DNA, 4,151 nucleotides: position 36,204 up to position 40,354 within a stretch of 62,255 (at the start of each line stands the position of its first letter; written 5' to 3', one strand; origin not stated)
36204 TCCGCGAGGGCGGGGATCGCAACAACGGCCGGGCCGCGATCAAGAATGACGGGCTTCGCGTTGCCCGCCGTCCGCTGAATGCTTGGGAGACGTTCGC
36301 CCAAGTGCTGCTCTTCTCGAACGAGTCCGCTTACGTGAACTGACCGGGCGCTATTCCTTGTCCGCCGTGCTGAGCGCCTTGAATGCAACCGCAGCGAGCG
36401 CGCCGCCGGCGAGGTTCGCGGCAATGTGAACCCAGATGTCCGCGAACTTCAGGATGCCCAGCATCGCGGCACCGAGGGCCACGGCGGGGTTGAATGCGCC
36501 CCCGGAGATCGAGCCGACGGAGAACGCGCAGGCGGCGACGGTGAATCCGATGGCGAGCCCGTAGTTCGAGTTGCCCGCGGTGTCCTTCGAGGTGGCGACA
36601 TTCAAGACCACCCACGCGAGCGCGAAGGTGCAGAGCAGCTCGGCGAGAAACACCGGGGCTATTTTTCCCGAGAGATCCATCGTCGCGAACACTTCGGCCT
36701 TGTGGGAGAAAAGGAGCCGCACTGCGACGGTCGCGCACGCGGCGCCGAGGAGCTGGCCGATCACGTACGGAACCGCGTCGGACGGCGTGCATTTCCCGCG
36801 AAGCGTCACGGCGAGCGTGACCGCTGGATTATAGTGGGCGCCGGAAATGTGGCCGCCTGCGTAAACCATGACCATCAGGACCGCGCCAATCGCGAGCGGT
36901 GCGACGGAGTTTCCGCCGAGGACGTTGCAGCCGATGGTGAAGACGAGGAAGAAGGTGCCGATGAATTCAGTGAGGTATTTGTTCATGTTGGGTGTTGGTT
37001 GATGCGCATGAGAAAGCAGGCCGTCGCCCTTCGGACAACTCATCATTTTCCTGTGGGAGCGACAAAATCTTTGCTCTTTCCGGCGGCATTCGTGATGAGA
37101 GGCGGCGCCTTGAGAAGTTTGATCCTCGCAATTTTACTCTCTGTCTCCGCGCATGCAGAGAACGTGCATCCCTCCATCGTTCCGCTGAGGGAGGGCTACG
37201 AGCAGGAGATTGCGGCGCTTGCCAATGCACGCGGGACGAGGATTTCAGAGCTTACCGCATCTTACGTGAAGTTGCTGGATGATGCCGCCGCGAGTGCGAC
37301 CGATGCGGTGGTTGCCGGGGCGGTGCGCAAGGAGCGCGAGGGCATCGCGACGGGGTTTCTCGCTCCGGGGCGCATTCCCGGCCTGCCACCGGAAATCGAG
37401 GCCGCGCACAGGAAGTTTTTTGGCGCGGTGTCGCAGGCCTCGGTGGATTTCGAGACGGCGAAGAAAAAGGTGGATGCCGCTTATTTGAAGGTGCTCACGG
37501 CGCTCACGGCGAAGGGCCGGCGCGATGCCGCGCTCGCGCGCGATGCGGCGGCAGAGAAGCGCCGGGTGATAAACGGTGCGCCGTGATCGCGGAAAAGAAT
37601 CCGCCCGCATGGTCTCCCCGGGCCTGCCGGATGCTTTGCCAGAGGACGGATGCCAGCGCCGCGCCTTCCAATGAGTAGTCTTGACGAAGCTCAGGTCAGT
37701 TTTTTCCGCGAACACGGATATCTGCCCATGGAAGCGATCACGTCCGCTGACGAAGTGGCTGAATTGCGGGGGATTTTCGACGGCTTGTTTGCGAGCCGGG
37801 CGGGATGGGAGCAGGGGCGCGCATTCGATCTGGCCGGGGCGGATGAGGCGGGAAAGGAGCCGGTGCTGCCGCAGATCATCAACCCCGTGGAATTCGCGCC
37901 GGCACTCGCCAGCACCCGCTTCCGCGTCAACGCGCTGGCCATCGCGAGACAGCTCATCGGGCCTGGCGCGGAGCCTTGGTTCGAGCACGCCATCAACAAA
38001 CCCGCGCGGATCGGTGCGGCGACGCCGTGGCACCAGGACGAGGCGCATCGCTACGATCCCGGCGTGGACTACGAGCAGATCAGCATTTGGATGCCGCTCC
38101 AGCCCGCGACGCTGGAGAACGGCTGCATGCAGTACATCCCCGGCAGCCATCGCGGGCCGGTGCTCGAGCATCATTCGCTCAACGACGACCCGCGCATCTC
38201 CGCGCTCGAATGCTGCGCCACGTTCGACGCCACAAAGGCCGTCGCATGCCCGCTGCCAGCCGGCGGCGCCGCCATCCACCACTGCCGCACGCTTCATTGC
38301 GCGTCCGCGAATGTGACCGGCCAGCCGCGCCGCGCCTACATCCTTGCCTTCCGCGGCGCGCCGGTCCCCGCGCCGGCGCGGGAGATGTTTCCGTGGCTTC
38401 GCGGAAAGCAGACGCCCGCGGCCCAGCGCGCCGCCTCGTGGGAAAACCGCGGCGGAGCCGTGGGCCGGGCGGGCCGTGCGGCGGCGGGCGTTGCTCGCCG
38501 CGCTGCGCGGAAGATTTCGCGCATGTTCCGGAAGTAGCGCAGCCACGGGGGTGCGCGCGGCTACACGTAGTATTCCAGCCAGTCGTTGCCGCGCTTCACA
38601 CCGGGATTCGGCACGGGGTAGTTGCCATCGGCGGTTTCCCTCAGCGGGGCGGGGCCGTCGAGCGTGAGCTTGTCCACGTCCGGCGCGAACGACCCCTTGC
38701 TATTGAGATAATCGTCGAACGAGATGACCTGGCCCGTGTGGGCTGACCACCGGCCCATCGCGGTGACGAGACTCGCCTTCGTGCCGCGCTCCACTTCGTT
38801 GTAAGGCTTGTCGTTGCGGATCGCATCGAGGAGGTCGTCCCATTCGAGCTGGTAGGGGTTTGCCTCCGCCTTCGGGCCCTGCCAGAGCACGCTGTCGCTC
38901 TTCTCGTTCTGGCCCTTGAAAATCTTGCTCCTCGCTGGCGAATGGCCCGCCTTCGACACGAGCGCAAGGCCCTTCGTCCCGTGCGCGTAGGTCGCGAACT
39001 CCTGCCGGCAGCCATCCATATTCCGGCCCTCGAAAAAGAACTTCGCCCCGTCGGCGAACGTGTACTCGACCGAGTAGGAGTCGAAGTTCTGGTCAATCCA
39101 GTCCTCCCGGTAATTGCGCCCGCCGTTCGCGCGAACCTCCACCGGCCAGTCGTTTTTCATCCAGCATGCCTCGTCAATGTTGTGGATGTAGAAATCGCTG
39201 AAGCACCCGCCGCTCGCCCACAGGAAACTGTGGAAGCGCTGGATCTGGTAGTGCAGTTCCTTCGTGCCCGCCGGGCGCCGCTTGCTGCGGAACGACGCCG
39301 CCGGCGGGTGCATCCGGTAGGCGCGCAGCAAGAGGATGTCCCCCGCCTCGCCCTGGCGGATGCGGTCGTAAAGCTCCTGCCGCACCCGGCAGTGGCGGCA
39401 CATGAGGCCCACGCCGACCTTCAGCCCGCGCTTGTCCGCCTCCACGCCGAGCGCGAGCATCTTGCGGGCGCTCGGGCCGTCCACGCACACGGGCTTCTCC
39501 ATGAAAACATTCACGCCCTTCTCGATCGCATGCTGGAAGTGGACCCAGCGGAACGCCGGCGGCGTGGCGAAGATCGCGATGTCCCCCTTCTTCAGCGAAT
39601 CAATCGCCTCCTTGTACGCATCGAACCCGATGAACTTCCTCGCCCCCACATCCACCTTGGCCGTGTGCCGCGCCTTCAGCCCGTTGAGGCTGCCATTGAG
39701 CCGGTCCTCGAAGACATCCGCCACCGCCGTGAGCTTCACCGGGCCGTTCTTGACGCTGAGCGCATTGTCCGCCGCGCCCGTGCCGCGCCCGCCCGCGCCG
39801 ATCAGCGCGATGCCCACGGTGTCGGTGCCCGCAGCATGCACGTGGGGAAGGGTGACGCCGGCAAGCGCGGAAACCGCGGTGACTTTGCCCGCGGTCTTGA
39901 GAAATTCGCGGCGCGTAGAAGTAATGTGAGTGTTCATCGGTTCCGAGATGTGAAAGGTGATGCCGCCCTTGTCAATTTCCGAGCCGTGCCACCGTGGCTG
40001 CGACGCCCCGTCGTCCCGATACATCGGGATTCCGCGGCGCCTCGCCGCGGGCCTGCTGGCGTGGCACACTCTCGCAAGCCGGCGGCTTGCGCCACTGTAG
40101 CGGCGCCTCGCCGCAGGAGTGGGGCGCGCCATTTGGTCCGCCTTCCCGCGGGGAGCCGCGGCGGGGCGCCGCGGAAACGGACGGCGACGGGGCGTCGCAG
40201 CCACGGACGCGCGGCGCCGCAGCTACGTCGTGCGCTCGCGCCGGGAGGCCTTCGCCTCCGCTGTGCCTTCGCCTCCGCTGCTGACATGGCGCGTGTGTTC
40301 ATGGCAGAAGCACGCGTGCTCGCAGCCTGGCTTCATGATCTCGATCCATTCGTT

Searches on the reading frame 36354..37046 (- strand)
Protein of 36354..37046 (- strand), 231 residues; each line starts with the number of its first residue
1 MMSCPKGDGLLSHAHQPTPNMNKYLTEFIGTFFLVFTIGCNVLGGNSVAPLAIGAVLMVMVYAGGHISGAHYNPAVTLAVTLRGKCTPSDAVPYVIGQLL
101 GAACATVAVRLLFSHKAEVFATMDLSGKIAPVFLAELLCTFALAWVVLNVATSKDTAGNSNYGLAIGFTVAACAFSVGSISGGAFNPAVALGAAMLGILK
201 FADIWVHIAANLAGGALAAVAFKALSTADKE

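Call 15: search_protein_families(library=pfam, proteins=[window:36354-37046:-], max_evalue=0.001)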
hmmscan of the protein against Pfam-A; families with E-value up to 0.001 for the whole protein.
window:36354-37046:- (231 aa): 1 family
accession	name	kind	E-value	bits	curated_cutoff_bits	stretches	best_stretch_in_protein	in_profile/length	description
PF00230.25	MIP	-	4e-37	128.6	25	1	19-221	6-221/222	Major intrinsic protein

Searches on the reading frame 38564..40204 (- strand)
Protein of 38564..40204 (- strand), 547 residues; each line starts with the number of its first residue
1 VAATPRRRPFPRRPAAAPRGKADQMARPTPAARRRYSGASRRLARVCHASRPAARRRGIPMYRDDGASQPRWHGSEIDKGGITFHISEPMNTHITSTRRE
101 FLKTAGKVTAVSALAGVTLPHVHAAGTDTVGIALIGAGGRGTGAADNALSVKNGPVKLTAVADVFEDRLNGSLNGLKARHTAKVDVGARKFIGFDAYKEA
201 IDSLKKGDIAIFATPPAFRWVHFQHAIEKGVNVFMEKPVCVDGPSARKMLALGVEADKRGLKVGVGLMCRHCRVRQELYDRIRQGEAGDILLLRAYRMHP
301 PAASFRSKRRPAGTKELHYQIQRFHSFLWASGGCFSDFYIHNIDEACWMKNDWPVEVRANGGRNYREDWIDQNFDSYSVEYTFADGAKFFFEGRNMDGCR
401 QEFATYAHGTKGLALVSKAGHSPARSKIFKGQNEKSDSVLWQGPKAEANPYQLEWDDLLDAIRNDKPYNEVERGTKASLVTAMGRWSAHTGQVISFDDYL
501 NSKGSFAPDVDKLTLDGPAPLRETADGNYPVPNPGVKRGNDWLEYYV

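Call 16: search_protein_families(library=pfam, proteins=[window:38564-40204:-], max_evalue=0.001)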
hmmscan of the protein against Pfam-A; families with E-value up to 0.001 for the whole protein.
window:38564-40204:- (547 aa): 2 families
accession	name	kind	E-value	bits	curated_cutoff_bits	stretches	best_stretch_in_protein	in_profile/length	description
PF22725.1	GFO_IDH_MocA_C3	-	4.7e-09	36.7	27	1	276-412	2-121/124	GFO/IDH/MocA C-terminal domain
PF01408.29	GFO_IDH_MocA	-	2.5e-06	28.6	24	1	132-264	3-117/120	Oxidoreductase family, NAD-binding Rossmann fold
